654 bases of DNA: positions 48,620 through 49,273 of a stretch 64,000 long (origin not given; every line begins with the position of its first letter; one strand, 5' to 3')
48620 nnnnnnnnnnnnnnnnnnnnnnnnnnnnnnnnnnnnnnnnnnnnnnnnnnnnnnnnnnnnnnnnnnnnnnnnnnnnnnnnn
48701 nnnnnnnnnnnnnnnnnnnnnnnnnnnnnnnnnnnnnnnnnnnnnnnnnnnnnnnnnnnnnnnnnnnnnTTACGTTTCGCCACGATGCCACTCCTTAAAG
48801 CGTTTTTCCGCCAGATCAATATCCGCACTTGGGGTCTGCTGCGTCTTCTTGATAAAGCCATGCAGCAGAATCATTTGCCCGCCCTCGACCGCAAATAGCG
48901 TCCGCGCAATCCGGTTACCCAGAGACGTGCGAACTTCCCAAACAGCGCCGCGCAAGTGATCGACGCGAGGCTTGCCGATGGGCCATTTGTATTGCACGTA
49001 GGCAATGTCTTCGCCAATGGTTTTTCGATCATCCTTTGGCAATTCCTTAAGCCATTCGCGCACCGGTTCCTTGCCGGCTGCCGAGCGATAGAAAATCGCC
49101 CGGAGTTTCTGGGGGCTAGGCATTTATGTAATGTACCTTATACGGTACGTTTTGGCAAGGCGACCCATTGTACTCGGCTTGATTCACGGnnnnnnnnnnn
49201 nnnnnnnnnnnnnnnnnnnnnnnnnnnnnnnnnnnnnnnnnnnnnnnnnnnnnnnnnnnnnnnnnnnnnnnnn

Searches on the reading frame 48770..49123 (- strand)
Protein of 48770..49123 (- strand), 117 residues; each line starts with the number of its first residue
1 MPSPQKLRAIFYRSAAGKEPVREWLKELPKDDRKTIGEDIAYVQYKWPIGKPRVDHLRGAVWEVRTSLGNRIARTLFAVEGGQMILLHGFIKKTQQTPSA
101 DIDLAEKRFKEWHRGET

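Call 84: search_protein_families(library=padloc, proteins=[window:48770-49123:-], max_evalue=0.00001)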
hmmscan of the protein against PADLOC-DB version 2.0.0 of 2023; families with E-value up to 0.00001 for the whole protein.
window:48770-49123:- (117 aa): 2 families
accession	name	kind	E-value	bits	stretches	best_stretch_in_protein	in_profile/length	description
PDLC03886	NsnC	-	1.7e-07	28.9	1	42-105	218-282/293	-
PDLC03894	NsnC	-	1.1e-06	26.4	1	18-111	192-291/294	-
